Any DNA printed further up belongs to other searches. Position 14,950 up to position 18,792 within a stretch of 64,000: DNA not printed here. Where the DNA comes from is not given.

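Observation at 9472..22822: Sigma-54-wired sensory module: activator, -24/-12 promoter, repeat protein, propeller kinase, REC-EAL regulator, second propeller kinase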

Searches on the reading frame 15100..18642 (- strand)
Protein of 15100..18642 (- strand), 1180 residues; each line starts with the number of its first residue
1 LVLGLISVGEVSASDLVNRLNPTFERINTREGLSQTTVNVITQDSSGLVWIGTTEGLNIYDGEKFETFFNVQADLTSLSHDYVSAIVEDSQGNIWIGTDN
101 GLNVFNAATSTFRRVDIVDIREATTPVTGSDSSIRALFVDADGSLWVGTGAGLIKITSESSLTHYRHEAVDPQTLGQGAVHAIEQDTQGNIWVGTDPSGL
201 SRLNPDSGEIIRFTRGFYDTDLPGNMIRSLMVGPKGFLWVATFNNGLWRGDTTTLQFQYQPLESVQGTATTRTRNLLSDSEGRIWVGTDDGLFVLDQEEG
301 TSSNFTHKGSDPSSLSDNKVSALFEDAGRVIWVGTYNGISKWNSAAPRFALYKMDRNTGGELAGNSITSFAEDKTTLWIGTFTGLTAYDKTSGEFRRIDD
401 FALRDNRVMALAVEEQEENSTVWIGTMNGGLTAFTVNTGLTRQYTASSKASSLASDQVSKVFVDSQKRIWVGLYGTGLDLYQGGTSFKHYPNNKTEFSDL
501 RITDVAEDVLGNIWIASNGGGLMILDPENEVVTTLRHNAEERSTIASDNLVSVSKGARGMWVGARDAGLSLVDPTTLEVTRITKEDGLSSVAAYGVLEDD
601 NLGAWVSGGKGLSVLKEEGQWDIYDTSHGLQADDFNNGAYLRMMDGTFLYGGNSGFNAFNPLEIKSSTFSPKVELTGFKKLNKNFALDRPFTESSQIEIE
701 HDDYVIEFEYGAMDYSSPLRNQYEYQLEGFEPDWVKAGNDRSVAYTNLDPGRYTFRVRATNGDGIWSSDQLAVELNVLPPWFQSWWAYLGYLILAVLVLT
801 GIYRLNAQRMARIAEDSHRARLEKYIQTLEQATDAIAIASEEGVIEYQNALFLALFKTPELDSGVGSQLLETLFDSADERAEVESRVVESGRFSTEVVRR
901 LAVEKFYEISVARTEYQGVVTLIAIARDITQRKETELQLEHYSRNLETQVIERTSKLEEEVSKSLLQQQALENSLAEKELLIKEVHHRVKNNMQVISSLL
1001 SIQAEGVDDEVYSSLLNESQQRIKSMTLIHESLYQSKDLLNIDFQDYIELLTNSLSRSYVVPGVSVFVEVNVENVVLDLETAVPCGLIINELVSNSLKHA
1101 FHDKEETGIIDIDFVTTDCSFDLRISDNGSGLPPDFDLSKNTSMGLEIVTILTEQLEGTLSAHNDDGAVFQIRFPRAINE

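Call 3: search_protein_families(library=pfam, proteins=[window:15100-18642:-], max_evalue=0.01)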
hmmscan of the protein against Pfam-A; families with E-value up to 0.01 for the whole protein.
window:15100-18642:- (1180 aa): 10 families
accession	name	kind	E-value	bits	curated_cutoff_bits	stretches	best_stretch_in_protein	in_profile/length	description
PF07494.17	Reg_prop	-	5.3e-46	149.1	20.4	3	77-100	1-24/24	Two component regulator propeller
PF07568.18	HisKA_2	-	6.2e-28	97.2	22.3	1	984-1059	1-76/76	Histidine kinase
PF07495.19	Y_Y_Y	-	1.7e-19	69.9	26.6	1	714-777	1-64/65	Y_Y_Y domain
PF02518.31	HATPase_c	-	1.8e-10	41.7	26.4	1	1087-1177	8-110/111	Histidine kinase-, DNA gyrase B-, and HSP90-like ATPase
PF23748.1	Beta-prop_LRRK2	-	1.9e-06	27.5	26.9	0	125-160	267-302/359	LRRK2 beta propeller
PF16819.11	DUF5074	-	2.6e-06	27.2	27.2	0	27-119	133-225/353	Domain of unknown function (DUF5074)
PF08450.18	SGL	-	6.9e-06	26.3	26.3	0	82-244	42-203/246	SMP-30/Gluconolactonase/LRE-like region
PF13581.12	HATPase_c_2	-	6.7e-05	23.3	27.4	1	1066-1156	13-112/127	Histidine kinase-like ATPase domain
PF08448.16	PAS_4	-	0.00022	21.9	23.1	1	829-934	1-110/110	PAS fold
PF07536.20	HWE_HK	-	0.0031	18.7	22.8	1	984-1037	1-52/83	HWE histidine kinase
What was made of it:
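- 15100..18642 (-): K1: sensor kinase with a periplasmic double beta-propeller and Y_Y_Y domain, one TM helix, PAS, HisKA_2 and HATPase_c. The listed TTG start gives a poor signal peptide. A conserved GAGG-N8-ATT at 18678 would give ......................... Pfam (call 3).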

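Call 33: search_protein_families(library=ncbifam, proteins=[window:15100-18642:-], max_evalue=0.01)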
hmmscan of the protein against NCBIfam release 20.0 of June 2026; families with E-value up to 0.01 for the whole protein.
window:15100-18642:- (1180 aa): 9 families
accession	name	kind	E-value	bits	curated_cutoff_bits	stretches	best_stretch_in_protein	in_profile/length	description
NF051872.1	HisKinPhyk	equivalog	2.8e-40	138.4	750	1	966-1173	331-535/537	sensor histidine kinase PhyK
NF052228.1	T9SS_PorZ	equivalog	8.7e-35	120.3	260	4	35-113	479-564/757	type IX secretion system anionic LPS delivery protein PorZ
NF010077.0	PRK13559.1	subfamily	9.1e-13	47.8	361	1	973-1177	165-360/364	hypothetical protein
NF052306.1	BluLightHisKinLov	equivalog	1.8e-12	46.8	450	1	976-1175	147-333/334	blue-light-activated histidine kinase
TIGR00229.1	sensory_box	domain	2.1e-06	27.9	22.9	1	819-939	1-126/126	PAS domain S-box protein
TIGR01924.1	rsbW_low_gc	equivalog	0.00039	19.9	155.05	1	1088-1138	46-93/159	anti-sigma B factor RsbW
NF003144.0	PRK04069.1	equivalog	0.0004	19.8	145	1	1088-1132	46-89/161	anti-sigma B factor RsbW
NF008649.0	PRK11644.1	equivalog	0.0007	18.4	408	1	949-1177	270-497/499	signal transduction histidine-protein kinase/phosphatase UhpB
TIGR01925.2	spIIAB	equivalog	0.002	18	135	1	1079-1133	32-85/137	anti-sigma F factor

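Call 74: search_solved_structures(query=window:15100-18642:-, max_evalue=0.001)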
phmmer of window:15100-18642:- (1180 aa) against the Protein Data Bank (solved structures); distinct sequences matched with E-value up to 0.001: 6.
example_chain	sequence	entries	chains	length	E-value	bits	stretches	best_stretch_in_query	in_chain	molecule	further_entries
3v9f_A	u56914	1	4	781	6.2e-82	279.1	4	38-338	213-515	Two-component system sensor histidine kinase/response regulator, hybrid (One-component sys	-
4a2l_A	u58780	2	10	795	8.4e-80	272.1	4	579-784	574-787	TWO-COMPONENT SYSTEM SENSOR HISTIDINE KINASE/RESPONSE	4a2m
3va6_A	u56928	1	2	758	7.9e-43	149.6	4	31-347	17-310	Two-component system sensor histidine kinase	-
3ott_A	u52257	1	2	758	7.9e-43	149.6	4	31-347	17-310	Two-component system sensor histidine kinase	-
4r39_A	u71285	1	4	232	8.8e-14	53.4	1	964-1175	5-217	Blue-light-activated histidine kinase 2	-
4r3a_A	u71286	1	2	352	7e-13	50.5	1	976-1175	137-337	Blue-light-activated histidine kinase 2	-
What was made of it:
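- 15100..18642 (-): PDB sequence matches 3V9F (6e-82), 4A2L (8e-80) and 4R39 (9e-14) (call 74).
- On Bacteroides-type hybrid two-component system (HTCS): PDB 3V9F, 4A2L and 3OTT match at E 1e-43 to 1e-82 (call 74).
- Closest known: Bacteroides hybrid two-component systems. Same: K1 matches 3V9F at E 6e-82 and 4A2L at 8e-80 by sequence alone (call 74).
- The sensor is homologous to glycan-binding HTCS domains (call 74).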

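Call 77: find_related_loci(query=A3, collection=metagenome_contigs, flank=7000)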
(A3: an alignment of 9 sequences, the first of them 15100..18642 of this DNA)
Query A3 (1180 aa) in metagenome_contigs; peptide patterns used: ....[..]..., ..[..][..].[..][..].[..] (x = any residue, [..] = any of these).
600 stretches matched a pattern (row limit reached: there are more); 567 encode a relative of the query (tblastn E <= 1e-3); the best 80 are kept; 80 distinct loci.
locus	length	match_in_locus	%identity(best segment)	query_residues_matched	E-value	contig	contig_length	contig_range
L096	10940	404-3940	89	1-1180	0e+0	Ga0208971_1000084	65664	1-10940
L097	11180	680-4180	74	8-1180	0e+0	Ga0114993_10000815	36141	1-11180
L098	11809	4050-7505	42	16-1176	0e+0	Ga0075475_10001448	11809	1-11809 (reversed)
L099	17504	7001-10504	42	10-1176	0e+0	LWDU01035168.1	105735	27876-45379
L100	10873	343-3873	40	3-1176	0e+0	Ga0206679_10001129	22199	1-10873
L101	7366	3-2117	45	17-1180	0e+0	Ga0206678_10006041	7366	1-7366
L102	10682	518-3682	31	24-1174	2e-125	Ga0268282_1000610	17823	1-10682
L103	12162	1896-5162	26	78-1180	1e-88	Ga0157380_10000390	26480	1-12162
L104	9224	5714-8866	28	24-1174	1e-83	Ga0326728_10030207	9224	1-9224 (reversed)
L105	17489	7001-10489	42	16-1179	0e+0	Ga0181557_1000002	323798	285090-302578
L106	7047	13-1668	31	31-786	3e-75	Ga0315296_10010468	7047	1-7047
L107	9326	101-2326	25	23-1179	1e-63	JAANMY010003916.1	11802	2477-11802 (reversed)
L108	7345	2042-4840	25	21-1174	3e-63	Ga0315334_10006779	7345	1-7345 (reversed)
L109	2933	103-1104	36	812-1174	5e-59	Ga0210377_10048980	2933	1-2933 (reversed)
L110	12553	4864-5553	46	926-1175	8e-58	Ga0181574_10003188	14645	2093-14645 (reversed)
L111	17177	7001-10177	26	23-1177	5e-88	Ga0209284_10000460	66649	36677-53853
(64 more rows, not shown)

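Call 82: search_protein_families(library=pfam, proteins=[L111:10198-11325:+, L111:11329-12096:+, L103:5177-6328:+, L111:6800-10183:+], max_evalue=0.0001)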
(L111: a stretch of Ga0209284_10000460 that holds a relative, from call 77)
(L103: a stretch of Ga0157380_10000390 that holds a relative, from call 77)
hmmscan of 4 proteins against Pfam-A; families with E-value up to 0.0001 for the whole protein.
L111:10198-11325:+ (375 aa): 6 families
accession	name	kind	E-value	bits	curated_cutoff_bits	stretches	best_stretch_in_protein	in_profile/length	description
PF00072.30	Response_reg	-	2.1e-22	79.8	30.2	1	6-116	1-110/111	Response regulator receiver domain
PF04397.21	LytTR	-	3.2e-18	66.2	22.6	1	284-372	3-97/98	LytTr DNA-binding domain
PF13426.13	PAS_9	-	5e-12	46.5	27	1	145-249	2-100/103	PAS domain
PF00989.32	PAS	-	2.9e-11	43.8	22.6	1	139-248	6-111/113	PAS fold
PF08448.16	PAS_4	-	2.2e-06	28.3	23.1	1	144-249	5-104/110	PAS fold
PF13188.13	PAS_8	-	9e-05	22.7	21.8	0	135-187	2-54/65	PAS domain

L111:11329-12096:+ (255 aa): 4 families
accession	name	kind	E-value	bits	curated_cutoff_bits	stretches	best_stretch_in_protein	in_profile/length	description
PF08241.18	Methyltransf_11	-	1.1e-12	48.9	21.2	1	63-156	2-93/95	Methyltransferase domain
PF13649.12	Methyltransf_25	-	4.9e-10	40.4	27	1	61-153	1-96/97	Methyltransferase domain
PF13847.12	Methyltransf_31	-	2.2e-09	37.6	27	1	57-159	3-110/145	Methyltransferase domain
PF08242.18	Methyltransf_12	-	4.4e-06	27.8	30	1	63-156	2-98/98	Methyltransferase domain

L103:5177-6328:+ (383 aa): 4 families
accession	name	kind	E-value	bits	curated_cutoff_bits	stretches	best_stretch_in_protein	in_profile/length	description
PF04397.21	LytTR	-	2.9e-20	72.8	22.6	1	292-380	3-97/98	LytTr DNA-binding domain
PF00072.30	Response_reg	-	4.2e-20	72.4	30.2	1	6-116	1-110/111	Response regulator receiver domain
PF13426.13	PAS_9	-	3.8e-07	30.8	27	1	145-238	2-89/103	PAS domain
PF00989.32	PAS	-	6.1e-07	29.9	22.6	1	137-242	4-105/113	PAS fold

L111:6800-10183:+ (1127 aa): 9 families
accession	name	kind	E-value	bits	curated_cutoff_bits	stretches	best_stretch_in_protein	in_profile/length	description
PF07494.17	Reg_prop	-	5.4e-68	216.6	20.4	3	36-58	1-23/24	Two component regulator propeller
PF07568.18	HisKA_2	-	2.4e-29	101.7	22.3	1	931-1005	1-75/76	Histidine kinase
PF07495.19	Y_Y_Y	-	6.2e-11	42.5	26.6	1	680-738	5-64/65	Y_Y_Y domain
PF13426.13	PAS_9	-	4.6e-10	40.2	27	1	808-909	2-102/103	PAS domain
PF08450.18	SGL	-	3e-08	34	26.3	0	123-183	41-105/246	SMP-30/Gluconolactonase/LRE-like region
PF02518.31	HATPase_c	-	4.3e-08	34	26.4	1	1034-1124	8-108/111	Histidine kinase-, DNA gyrase B-, and HSP90-like ATPase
PF08448.16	PAS_4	-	5.3e-07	30.3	23.1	1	808-912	6-109/110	PAS fold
PF13581.12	HATPase_c_2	-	1e-05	26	27.4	1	1022-1104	22-113/127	Histidine kinase-like ATPase domain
PF07536.20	HWE_HK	-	6.5e-05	24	22.8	0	931-985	1-53/83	HWE histidine kinase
